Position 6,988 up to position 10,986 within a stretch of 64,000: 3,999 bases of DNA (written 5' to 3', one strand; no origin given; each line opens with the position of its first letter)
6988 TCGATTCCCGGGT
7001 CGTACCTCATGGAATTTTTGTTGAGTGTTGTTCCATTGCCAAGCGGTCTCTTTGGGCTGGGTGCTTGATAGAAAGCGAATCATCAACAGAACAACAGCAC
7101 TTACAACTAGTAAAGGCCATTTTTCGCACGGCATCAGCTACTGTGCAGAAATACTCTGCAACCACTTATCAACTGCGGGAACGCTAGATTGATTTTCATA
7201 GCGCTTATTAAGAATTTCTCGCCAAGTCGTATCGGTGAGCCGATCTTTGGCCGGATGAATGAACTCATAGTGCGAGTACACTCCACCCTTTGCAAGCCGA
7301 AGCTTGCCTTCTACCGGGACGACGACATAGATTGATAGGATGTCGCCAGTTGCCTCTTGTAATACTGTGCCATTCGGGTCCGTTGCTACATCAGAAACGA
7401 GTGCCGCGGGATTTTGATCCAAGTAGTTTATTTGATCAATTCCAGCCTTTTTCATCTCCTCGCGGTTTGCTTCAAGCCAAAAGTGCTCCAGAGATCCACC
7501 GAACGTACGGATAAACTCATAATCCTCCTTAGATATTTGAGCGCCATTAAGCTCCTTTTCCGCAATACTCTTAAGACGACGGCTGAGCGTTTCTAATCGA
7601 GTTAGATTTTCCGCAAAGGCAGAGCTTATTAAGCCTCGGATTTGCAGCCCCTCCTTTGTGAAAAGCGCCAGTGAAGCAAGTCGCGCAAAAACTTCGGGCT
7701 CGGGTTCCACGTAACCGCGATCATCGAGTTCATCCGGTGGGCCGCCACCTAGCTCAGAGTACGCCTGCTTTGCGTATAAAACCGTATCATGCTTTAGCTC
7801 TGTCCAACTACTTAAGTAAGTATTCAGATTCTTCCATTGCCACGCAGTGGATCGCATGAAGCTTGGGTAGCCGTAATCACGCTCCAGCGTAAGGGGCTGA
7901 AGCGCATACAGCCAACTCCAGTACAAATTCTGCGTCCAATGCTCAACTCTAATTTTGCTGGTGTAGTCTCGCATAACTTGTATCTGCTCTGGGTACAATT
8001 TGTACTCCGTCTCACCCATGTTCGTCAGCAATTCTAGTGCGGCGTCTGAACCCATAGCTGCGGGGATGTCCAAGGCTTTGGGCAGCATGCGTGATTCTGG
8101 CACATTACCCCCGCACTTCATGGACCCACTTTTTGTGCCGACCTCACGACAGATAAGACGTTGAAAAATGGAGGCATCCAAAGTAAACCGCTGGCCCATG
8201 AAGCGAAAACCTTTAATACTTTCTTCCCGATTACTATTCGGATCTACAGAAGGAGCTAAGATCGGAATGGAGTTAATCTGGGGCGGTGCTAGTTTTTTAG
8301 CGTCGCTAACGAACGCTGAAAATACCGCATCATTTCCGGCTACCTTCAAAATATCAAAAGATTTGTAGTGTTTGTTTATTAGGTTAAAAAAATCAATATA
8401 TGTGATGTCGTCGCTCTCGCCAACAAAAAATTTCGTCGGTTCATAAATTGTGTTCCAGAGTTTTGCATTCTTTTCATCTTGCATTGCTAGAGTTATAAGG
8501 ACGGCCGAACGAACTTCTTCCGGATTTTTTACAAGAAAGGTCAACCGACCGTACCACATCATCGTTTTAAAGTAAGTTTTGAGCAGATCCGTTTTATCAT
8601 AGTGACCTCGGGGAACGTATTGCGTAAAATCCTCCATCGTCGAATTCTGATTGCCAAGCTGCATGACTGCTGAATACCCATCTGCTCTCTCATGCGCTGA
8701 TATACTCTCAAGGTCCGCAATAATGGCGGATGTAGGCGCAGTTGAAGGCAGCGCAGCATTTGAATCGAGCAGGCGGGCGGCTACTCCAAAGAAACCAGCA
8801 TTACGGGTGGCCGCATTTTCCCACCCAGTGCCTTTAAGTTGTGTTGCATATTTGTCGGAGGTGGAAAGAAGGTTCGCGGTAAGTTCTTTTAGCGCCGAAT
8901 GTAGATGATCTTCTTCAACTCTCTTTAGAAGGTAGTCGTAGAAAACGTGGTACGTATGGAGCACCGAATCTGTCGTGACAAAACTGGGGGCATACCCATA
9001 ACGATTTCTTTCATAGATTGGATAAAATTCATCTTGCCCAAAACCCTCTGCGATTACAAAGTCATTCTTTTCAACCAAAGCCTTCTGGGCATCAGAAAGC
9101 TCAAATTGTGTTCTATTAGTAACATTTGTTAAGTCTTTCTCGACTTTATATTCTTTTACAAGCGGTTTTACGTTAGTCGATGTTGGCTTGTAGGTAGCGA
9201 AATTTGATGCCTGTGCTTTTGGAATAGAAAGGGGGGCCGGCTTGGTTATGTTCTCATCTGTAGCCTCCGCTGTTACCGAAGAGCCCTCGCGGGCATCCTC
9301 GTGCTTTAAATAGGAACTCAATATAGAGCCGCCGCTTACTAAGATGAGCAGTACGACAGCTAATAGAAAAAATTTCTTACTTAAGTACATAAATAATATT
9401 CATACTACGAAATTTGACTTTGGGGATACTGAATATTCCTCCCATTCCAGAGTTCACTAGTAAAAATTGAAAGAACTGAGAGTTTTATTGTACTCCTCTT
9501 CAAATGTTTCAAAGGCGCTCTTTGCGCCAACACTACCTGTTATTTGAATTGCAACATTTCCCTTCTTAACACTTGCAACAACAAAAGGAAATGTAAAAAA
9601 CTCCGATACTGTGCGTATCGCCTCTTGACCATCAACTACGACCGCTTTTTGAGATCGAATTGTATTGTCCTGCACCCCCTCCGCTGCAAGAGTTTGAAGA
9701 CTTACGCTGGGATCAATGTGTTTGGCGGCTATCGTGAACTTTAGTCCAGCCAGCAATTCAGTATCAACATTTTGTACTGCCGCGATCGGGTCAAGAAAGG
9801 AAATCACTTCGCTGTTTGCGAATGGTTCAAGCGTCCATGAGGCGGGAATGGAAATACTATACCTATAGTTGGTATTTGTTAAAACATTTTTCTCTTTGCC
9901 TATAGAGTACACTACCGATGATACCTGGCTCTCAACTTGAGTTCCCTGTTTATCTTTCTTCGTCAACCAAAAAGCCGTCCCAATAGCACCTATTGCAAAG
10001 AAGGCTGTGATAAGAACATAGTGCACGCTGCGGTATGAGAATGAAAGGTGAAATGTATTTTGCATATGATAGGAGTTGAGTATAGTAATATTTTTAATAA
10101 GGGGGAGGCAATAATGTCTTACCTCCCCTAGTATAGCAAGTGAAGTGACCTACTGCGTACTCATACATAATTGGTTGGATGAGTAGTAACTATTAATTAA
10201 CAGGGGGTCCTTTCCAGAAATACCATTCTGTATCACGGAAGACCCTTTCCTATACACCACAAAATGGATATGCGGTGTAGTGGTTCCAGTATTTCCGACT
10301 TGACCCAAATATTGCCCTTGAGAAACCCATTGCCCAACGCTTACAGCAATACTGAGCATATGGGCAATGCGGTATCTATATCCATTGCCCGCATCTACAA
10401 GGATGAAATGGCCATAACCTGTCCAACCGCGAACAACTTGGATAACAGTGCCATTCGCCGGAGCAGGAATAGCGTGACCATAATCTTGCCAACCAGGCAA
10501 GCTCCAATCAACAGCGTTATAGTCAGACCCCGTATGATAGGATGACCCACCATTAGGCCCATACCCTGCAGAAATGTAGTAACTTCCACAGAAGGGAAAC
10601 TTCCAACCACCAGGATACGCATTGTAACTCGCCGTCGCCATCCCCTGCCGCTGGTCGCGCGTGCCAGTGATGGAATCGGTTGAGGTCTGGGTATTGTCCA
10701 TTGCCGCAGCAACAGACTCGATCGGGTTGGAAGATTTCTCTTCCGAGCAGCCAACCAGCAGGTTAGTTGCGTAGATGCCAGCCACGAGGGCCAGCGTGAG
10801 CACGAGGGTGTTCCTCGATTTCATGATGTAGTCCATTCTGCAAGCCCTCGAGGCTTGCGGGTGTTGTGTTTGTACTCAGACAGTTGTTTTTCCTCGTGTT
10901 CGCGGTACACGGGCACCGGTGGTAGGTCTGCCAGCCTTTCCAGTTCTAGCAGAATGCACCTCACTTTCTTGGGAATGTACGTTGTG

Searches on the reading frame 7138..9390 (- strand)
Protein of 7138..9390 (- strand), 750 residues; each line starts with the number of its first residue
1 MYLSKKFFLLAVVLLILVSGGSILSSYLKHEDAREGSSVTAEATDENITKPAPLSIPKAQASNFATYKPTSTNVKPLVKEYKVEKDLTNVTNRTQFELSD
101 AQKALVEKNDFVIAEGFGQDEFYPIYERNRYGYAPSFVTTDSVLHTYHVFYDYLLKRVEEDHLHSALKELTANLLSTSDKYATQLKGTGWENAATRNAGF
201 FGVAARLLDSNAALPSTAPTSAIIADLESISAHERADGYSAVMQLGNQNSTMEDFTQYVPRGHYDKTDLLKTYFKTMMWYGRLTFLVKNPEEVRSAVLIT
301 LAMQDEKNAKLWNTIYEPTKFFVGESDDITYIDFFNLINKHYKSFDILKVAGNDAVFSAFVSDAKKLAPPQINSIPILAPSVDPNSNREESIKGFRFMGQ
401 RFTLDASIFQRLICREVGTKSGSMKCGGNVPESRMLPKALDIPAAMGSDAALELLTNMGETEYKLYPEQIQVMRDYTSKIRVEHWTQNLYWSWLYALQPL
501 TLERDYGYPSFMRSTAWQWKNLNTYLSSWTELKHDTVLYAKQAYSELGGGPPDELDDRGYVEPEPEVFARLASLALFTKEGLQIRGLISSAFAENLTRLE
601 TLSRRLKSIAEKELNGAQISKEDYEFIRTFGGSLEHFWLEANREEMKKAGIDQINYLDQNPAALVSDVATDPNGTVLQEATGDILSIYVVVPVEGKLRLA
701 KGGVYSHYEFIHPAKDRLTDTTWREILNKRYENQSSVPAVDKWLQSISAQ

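Call 11: search_protein_families(library=pfam, proteins=[window:7138-9390:-], max_evalue=0.01)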
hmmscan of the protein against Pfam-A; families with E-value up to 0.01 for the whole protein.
window:7138-9390:- (750 aa): 1 family
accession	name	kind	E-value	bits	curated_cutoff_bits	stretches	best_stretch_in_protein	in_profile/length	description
PF11369.13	DUF3160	-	2.7e-208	694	25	1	100-730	2-623/632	Protein of unknown function (DUF3160)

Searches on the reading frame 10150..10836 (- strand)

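Call 11: search_protein_families(library=pfam, proteins=[window:10150-10836:-], max_evalue=0.01)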
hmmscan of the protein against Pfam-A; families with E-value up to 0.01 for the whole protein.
window:10150-10836:- (228 aa): 1 family
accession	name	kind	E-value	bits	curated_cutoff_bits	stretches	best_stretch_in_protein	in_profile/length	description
PF01551.29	Peptidase_M23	-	8e-21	74.5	28.7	1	119-201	12-94/96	Peptidase family M23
